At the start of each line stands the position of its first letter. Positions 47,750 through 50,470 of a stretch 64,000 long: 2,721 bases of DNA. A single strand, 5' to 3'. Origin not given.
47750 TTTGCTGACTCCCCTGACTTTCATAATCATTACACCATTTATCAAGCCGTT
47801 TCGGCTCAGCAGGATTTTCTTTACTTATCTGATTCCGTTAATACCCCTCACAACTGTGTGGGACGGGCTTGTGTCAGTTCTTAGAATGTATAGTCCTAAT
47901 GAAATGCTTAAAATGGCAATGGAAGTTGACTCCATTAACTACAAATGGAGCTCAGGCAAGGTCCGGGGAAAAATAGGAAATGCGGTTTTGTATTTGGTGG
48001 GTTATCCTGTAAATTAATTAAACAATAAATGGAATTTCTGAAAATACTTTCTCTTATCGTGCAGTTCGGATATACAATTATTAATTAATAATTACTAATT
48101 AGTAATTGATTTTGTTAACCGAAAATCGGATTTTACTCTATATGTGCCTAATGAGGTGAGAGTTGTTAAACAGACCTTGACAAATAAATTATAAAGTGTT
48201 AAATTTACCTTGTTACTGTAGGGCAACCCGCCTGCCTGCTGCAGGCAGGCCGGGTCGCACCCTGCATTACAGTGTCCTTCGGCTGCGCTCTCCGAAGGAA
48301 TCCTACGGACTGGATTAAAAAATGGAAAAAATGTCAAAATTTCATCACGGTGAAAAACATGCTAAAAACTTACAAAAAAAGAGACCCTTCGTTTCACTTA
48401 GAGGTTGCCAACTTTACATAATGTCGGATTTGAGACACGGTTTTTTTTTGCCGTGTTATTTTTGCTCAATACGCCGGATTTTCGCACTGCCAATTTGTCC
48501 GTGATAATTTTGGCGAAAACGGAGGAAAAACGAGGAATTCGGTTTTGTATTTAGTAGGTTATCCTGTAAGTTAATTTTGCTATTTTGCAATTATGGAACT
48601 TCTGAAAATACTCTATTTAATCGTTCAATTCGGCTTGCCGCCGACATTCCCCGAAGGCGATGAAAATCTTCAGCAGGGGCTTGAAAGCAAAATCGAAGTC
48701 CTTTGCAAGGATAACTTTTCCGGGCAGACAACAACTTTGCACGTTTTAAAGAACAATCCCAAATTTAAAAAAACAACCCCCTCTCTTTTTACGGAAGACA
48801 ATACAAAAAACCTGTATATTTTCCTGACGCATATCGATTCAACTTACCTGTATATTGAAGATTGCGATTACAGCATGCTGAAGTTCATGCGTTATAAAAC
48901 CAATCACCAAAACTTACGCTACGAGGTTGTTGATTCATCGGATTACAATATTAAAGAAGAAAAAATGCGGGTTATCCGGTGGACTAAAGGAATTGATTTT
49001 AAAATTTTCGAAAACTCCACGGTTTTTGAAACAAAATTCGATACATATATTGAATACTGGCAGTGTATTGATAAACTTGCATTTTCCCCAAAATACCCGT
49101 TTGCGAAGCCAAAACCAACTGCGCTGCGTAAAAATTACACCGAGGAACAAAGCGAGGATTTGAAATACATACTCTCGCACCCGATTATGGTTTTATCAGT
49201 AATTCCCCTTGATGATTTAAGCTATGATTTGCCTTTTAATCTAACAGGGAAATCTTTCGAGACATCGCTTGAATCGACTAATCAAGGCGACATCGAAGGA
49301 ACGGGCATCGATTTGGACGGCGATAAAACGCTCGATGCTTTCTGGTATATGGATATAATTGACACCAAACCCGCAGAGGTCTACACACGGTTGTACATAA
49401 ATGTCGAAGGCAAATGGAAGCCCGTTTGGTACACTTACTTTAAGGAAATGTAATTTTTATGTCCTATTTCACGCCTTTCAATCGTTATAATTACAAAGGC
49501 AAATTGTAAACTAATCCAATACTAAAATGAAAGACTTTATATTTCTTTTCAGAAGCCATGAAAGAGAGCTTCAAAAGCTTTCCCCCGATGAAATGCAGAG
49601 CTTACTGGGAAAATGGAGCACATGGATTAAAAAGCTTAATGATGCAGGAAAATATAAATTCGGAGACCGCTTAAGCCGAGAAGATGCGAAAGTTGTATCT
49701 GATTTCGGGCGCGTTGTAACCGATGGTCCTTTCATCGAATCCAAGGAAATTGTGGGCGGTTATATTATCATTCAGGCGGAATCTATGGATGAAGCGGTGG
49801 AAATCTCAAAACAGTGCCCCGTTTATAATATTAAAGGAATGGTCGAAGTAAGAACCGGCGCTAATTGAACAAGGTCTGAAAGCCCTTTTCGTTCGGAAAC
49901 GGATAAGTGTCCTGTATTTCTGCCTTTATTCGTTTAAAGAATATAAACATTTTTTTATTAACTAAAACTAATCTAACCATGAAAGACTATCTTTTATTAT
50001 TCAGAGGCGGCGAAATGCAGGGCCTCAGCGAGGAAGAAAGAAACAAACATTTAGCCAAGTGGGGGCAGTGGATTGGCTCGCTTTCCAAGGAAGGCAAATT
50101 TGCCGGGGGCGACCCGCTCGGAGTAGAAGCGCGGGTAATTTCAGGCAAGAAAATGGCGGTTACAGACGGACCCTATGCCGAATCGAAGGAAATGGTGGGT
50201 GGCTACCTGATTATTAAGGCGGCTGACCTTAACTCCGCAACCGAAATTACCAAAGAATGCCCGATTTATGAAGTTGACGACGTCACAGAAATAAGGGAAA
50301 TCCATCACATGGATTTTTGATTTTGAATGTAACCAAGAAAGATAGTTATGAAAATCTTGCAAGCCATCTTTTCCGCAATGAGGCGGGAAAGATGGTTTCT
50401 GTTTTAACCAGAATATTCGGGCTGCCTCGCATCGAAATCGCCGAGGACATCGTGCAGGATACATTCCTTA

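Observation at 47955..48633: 442-bp promoter-bearing insert bracketed by about 115-bp imperfect direct repeats that duplicate a gene junction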

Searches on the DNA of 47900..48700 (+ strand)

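Call 5: search_rna_families(source=window, start=47900, end=48700, threshold=evalue, max_evalue=10, show_alignments=3)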
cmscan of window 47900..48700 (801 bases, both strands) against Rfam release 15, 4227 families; matches with E-value up to 10: 10.
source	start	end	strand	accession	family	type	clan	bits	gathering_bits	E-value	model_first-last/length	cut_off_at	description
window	48075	48108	+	RF03474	mir-4766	Gene; miRNA;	-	20.1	72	0.42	11-44/56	no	mir-4766 microRNA precursor family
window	48550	48628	-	RF01190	snR50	Gene; snRNA; snoRNA; CD-box;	-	18.8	45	4.5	1-89/89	no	Small nucleolar RNA snR50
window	48355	48407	-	RF03234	mir-2813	Gene; miRNA;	-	18.5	70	2.1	1-67/67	no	mir-2813 microRNA precursor family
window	48357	48463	+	RF00616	LhrC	Gene; sRNA;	CL00114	17.9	110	7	1-111/111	no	Listeria LhrC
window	48315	48429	+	RF02857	30_255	Gene; sRNA;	-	17.8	197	4.3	1-213/213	no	Leptospira sRNA 30_255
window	48219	48265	-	RF03317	mir-4874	Gene; miRNA;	-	17.5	70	4.7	1-94/94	no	mir-4874 microRNA precursor family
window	48435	48456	-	RF04266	mir-9412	Gene; miRNA;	-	15.6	70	7.8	23-44/64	no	mir-9412 microRNA precursor family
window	48373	48468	+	RF00558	L20_leader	Cis-reg; leader;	-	14.4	58.7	7.1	1-127/127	no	Ribosomal protein L20 leader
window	48147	48222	+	RF01135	sR24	Gene; snRNA; snoRNA; CD-box;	-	14.1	36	3.2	1-55/55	no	Small nucleolar RNA sR24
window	48196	48236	+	RF01753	psbNH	Cis-reg;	-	13.7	45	2.2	1-60/60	no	psbNH RNA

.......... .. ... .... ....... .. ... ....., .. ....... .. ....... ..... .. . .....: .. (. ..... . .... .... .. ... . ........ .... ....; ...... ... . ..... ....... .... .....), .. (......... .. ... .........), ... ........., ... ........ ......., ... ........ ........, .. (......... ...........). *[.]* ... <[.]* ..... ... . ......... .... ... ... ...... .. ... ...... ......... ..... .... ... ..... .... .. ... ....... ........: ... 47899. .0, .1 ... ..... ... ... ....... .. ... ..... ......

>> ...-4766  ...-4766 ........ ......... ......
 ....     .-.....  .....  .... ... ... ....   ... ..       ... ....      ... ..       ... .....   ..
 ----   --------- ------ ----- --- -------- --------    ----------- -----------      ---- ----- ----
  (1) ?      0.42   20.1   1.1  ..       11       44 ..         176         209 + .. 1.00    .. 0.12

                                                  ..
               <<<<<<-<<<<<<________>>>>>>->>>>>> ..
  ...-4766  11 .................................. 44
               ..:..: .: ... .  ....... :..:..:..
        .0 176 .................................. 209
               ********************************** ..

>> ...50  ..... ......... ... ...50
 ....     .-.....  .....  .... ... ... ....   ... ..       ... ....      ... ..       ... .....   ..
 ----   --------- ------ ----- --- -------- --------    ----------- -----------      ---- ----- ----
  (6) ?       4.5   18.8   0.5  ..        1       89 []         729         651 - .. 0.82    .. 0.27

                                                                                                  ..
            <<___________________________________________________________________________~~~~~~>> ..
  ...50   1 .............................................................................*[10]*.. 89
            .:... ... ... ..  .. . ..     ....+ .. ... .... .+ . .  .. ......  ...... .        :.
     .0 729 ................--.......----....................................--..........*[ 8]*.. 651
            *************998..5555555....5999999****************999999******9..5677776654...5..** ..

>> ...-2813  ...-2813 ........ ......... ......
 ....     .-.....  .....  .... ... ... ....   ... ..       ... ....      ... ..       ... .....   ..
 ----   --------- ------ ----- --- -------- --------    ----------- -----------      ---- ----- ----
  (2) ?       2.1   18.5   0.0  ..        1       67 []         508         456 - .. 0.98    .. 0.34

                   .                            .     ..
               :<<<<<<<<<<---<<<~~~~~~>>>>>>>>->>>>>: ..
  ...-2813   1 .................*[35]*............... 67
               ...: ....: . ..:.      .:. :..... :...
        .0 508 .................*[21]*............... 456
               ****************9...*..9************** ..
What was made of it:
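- On Any described RNA family (Rfam 15): The best E-value in 47900-48700 is 0.42, to unrelated miRNA models (call 5).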

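Call 34: search_dna_similar(query=window:48070-48511:+, collection=phages, mode=distant, max_evalue=0.01)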
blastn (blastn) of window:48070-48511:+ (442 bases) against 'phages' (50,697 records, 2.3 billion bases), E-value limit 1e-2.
No match.

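Call 46: search_dna_similar(query=window:47955-48640:+, collection=plasmids, mode=distant, max_evalue=0.01)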
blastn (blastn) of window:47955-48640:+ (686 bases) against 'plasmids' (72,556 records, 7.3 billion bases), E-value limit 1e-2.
No match.

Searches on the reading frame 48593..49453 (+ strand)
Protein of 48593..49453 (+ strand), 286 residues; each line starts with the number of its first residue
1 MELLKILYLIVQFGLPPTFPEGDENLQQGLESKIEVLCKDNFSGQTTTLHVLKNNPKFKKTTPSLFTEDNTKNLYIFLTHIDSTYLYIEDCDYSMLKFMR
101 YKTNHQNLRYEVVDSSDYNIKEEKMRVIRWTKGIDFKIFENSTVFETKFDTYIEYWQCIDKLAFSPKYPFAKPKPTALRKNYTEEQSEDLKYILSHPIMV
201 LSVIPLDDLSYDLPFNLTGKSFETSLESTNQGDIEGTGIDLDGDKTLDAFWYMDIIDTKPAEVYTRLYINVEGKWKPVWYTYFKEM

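Call 17: search_protein_families(library=pfam, proteins=[window:48593-49453:+], max_evalue=0.01)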
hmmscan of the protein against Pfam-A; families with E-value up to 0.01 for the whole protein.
window:48593-49453:+ (286 aa): 0 families

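Call 36: find_encoding_contigs(protein=window:48593-49453:+, flank=3000, max_places=10)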
Protein window:48593-49453:+ (286 aa): 3 contigs read that carry it; 2 places shown.
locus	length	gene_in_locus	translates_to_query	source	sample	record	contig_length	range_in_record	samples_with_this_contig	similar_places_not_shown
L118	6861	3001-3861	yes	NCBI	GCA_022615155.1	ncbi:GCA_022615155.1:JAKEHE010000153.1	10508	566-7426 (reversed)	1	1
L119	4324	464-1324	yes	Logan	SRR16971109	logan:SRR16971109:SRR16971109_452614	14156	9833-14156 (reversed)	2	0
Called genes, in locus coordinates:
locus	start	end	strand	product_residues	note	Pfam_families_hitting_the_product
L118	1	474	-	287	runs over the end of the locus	-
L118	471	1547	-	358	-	PF01555:N6_N4_Mtase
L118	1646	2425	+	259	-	-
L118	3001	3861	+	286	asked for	-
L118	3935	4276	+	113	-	PF03795:YCII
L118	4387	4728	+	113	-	PF03795:YCII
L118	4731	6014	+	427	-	PF04542:Sigma70_r2, PF08281:Sigma70_r4_2, PF20239:DUF6596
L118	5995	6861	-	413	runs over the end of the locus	PF02401:LYTB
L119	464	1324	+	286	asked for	-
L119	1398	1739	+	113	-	PF03795:YCII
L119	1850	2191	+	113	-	PF03795:YCII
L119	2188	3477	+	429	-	PF04542:Sigma70_r2, PF08281:Sigma70_r4_2, PF20239:DUF6596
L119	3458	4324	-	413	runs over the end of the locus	PF02401:LYTB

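Call 58: search_protein_families(library=phrogs, proteins=[window:48593-49453:+], max_evalue=1)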
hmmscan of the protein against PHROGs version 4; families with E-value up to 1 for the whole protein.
window:48593-49453:+ (286 aa): 1 family
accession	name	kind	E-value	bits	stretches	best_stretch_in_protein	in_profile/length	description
phrog_22069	-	unknown function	0.055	14.9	1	122-154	4-36/71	-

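Call 63: find_homologous_proteins(query=window:48593-49453:+, max_evalue=1e-30)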
Query window:48593-49453:+ (286 aa): 70 proteins with E <= 1e-30 among 396 candidates.
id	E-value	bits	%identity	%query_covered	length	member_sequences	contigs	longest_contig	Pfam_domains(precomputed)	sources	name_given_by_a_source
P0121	8.4e-171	585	88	100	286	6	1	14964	-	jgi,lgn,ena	-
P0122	4.3e-133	461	70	100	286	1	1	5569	-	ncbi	-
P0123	1.6e-129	449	69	100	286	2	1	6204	-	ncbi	-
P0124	2.0e-128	446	68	100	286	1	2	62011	-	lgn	-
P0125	7.1e-128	444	67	100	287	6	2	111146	-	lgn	-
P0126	1.5e-126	440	67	100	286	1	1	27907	-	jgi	jgi:hypothetical protein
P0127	3.6e-126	438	68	100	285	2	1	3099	-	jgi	jgi:hypothetical protein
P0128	6.7e-126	438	66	99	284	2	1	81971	-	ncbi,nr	ncbi:MAG: hypothetical protein K8I03_15905 [Ignavibacteria bacterium]|nr:hypothetical protein [Ignav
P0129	3.2e-125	435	65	100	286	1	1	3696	-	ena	-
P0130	3.3e-125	435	66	100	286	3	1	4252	-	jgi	jgi:hypothetical protein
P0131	6.3e-125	434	66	100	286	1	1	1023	-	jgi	jgi:hypothetical protein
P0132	5.8e-124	431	66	100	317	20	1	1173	-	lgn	-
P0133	9.3e-124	431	65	100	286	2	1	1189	-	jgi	jgi:hypothetical protein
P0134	1.7e-123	430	65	100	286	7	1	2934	-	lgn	-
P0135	2.0e-123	429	63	100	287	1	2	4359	-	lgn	-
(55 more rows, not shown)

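Call 65: list_cluster_members(proteins=[P0121, window:48593-49450:+, P0002])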
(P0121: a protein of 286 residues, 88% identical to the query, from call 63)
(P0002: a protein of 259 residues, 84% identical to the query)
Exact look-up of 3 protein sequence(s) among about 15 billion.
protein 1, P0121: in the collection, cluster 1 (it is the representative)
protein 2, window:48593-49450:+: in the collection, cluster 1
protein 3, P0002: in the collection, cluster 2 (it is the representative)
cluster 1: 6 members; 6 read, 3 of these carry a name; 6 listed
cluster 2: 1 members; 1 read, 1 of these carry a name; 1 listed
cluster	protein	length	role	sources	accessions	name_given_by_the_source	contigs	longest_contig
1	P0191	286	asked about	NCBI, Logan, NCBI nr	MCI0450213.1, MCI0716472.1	MAG: hypothetical protein L0Y79_10605 [Chlorobi bacterium] | hypothetical protein [Chlorobiota bacterium]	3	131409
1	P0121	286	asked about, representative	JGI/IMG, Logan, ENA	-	-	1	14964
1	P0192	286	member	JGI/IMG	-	hypothetical protein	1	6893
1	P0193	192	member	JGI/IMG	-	hypothetical protein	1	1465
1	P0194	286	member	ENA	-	-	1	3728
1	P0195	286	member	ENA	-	-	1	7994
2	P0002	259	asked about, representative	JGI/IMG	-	hypothetical protein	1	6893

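Call 72: search_protein_families(library=ncbifam, proteins=[window:48593-49453:+], max_evalue=0.01)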
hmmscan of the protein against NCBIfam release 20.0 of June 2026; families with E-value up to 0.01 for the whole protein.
window:48593-49453:+ (286 aa): 0 families

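Call 73: find_encoding_contigs(protein=P0195, flank=2500, max_places=4)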
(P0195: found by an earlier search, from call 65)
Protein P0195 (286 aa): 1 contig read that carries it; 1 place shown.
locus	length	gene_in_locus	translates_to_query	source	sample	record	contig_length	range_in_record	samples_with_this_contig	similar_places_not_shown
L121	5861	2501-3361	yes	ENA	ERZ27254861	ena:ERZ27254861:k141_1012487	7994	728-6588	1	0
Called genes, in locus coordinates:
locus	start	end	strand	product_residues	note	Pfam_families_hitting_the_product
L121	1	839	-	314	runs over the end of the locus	PF08551:DUF1751, PF01694:Rhomboid, PF20216:DUF6576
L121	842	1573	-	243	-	PF00483:NTP_transferase, PF12804:NTP_transf_3, PF20202:DUF6564 (weak)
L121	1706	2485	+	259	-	-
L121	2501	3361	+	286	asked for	-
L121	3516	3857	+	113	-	PF03795:YCII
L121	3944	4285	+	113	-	PF03795:YCII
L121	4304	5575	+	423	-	PF04542:Sigma70_r2, PF08281:Sigma70_r4_2, PF20239:DUF6596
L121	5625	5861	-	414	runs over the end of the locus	PF02401:LYTB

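Call 74: find_encoding_contigs(protein=P0194, flank=2500, max_places=4)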
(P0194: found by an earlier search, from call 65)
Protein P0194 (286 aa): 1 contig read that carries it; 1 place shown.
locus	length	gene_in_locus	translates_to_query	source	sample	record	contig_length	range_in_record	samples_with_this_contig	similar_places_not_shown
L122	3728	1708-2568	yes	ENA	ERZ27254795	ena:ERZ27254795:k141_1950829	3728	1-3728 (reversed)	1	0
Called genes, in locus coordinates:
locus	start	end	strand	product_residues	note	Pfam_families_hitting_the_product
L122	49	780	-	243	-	PF00483:NTP_transferase, PF12804:NTP_transf_3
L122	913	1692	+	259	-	-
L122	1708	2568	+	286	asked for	-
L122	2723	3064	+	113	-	PF03795:YCII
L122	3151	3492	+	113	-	PF03795:YCII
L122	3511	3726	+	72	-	?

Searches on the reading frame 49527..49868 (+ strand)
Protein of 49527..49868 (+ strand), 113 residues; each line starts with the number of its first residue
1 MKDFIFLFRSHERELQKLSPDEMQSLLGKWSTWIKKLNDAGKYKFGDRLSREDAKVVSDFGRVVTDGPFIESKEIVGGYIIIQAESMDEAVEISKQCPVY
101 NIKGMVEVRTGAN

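Call 17: search_protein_families(library=pfam, proteins=[window:49527-49868:+], max_evalue=0.01)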
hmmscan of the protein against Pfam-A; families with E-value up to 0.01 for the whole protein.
window:49527-49868:+ (113 aa): 1 family
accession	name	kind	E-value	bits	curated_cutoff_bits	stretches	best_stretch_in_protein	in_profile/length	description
PF03795.20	YCII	-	3.2e-13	50.4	24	1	17-109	14-89/95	YCII-related domain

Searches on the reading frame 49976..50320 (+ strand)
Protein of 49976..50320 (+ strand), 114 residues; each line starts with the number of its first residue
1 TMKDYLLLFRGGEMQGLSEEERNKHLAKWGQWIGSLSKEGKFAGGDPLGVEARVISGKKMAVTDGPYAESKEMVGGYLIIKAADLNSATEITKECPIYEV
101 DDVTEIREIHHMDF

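Call 17: search_protein_families(library=pfam, proteins=[window:49976-50320:+], max_evalue=0.01)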
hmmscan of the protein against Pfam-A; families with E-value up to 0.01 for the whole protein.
window:49976-50320:+ (114 aa): 1 family
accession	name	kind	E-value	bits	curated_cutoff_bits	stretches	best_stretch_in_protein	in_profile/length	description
PF03795.20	YCII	-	3.8e-15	56.6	24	1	18-112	13-94/95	YCII-related domain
